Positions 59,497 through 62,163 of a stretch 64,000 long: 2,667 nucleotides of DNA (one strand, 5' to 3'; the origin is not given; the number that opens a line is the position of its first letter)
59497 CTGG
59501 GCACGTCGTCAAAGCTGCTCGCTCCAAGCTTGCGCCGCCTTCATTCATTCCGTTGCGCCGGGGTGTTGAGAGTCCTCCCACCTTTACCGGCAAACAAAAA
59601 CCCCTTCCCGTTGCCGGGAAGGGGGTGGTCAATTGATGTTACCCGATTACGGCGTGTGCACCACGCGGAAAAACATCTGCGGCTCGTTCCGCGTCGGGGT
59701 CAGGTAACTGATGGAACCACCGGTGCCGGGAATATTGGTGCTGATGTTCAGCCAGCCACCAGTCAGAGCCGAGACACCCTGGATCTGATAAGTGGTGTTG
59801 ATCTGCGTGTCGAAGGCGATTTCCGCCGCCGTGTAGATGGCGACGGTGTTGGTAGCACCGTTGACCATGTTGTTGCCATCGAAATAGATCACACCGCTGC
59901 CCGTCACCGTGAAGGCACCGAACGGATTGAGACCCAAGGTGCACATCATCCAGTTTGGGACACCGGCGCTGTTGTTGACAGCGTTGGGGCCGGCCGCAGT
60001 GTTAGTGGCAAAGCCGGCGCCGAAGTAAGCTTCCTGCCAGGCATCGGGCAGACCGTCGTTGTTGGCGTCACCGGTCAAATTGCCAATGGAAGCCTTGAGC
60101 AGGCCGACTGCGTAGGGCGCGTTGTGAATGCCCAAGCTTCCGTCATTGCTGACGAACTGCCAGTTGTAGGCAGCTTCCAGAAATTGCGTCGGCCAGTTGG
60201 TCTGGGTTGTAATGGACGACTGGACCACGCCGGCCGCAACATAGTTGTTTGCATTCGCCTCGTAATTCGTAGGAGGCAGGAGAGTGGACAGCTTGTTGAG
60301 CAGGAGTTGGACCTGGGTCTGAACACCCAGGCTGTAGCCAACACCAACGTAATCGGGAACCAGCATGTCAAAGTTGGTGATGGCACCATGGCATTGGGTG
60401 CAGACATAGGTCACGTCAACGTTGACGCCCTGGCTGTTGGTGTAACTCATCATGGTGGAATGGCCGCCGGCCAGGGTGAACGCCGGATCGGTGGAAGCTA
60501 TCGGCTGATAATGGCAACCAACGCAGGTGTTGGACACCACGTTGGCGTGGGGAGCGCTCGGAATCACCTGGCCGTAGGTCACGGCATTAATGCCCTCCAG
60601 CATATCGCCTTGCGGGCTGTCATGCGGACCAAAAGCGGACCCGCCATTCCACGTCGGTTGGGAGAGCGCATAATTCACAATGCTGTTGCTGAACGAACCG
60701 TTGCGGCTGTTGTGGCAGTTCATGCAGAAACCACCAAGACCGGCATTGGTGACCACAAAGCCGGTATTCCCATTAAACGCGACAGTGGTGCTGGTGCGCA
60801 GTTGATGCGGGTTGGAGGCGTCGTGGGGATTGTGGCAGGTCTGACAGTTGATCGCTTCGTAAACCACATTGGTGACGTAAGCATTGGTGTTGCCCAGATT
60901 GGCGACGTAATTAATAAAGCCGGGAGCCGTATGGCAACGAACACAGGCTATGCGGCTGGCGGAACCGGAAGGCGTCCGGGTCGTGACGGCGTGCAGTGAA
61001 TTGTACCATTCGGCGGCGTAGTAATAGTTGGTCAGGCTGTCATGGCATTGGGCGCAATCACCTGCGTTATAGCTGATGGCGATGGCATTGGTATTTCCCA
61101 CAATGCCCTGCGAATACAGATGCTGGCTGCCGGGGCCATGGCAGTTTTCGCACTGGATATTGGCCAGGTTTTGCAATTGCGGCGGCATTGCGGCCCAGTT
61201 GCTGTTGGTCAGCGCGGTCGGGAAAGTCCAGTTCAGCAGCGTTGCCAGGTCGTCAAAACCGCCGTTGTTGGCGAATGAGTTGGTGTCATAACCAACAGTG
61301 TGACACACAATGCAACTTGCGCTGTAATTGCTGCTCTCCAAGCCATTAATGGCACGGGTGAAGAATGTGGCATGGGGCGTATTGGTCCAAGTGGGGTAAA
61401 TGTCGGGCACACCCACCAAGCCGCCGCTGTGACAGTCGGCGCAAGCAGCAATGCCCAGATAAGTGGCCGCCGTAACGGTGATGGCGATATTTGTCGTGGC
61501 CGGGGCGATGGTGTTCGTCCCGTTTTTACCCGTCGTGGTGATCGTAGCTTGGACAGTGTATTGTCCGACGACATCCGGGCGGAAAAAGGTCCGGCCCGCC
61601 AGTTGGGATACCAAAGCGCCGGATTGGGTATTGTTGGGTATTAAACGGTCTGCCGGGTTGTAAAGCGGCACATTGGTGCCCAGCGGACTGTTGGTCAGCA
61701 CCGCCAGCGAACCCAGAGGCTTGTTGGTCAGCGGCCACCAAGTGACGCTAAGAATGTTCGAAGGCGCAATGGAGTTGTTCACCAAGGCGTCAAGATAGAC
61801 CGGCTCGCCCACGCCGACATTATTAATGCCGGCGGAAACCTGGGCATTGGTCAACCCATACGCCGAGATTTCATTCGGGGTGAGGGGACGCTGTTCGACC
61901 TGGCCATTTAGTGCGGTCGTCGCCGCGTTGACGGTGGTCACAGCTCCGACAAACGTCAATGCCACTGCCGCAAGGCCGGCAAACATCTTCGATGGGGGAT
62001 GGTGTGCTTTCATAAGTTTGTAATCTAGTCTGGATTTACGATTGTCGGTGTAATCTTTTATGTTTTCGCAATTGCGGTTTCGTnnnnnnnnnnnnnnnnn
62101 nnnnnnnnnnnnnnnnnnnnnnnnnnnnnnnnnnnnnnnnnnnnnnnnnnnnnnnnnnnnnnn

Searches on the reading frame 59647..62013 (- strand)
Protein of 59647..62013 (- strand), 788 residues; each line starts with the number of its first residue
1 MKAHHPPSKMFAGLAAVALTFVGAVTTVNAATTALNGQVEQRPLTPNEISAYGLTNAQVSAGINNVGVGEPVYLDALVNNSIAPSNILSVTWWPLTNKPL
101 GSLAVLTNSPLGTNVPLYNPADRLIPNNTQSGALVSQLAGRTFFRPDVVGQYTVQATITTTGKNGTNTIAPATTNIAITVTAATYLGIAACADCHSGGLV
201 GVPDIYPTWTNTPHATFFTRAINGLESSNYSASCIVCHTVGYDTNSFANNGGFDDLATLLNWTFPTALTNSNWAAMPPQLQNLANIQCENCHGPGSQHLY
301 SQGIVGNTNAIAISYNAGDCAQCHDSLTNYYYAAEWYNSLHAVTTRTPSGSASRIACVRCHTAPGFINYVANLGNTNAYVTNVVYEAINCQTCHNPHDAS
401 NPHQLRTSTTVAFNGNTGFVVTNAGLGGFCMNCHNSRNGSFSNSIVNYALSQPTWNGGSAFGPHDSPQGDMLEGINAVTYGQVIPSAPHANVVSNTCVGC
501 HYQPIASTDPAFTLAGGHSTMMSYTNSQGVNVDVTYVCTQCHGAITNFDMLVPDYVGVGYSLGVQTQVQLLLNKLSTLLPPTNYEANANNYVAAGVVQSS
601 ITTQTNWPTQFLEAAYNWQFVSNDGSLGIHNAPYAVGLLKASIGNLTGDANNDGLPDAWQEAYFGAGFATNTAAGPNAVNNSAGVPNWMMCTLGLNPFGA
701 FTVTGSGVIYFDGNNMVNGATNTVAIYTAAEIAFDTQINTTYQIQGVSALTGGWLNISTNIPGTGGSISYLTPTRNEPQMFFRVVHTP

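Call 4: search_protein_families(library=pfam, proteins=[window:59647-62013:-], max_evalue=0.1)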
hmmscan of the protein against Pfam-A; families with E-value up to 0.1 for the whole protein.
window:59647-62013:- (788 aa): 8 families
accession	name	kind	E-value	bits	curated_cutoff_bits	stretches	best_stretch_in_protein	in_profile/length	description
PF14522.11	Cytochrome_C7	-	3.5e-14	52.8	24.8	3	284-362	12-67/67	Cytochrome c7 and related cytochrome c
PF22113.1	Mtrc-MtrF_II-IV_dom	-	2.2e-13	50.5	30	3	308-401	72-173/176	Outer membrane cytochrome MtrC/MtrF-like, domains II/IV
PF14537.11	Cytochrom_c3_2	-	1.2e-09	39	25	1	341-401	13-71/79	Cytochrome c3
PF09699.15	Paired_CXXCH_1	-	8.5e-09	35.4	20.6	1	389-408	8-27/41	Doubled CXXCH motif (Paired_CXXCH_1)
PF13435.11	Cytochrome_C554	-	3.9e-08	34.5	20.8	1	320-394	2-83/84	Cytochrome c554 and c-prime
PF13442.11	Cytochrome_CBB3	-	1.9e-06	28.6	27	0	189-224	12-44/68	Cytochrome C oxidase, cbb3-type, subunit III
PF03892.19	NapB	-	0.00049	20.6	25.1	1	493-552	63-121/127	Nitrate reductase cytochrome c-type subunit (NapB)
PF02085.21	Cytochrom_CIII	-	0.063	14.1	22.9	0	285-363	30-84/101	Class III cytochrome C family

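Call 5: search_protein_families(library=ncbifam, proteins=[window:59647-62013:-], max_evalue=0.1)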
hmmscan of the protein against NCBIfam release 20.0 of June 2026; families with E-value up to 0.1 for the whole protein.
window:59647-62013:- (788 aa): 6 families
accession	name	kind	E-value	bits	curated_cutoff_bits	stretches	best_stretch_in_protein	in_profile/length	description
NF041198.1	UshA_like_PCGU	equivalog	2.4e-18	66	275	2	155-326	375-510/519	UshA-like (seleno)protein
TIGR03508.1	decahem_SO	subfamily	1.9e-09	37.4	192.2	1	278-449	27-210/258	DmsE family decaheme c-type cytochrome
NF041028.1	decahem_GSU2203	exception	6.6e-08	32.1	325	1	285-441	67-214/317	GSU2203 family decaheme c-type cytochrome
TIGR01905.1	paired_CXXCH_1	subfamily_domain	0.00079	19.3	25.2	1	389-408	8-27/41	doubled CXXCH domain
NF045713.1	CxxCH_16_HmcA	equivalog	0.017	13.8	400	0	486-546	340-390/541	sulfate respiration complex hexadecaheme cytochrome HmcA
NF008659.0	PRK11659.1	equivalog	0.063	13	184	0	319-364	48-85/188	cytochrome c nitrite reductase pentaheme subunit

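Call 21: search_solved_structures(query=window:59647-62013:-, max_evalue=1)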
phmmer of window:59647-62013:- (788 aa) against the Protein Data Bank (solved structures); distinct sequences matched with E-value up to 1: 2.
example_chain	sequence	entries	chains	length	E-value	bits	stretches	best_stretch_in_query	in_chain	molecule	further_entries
6i5b_A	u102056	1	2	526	3.8e-08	35.2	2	285-325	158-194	Uncharacterized protein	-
1jni_A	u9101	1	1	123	0.037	15.4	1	455-554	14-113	DIHEME CYTOCHROME C NAPB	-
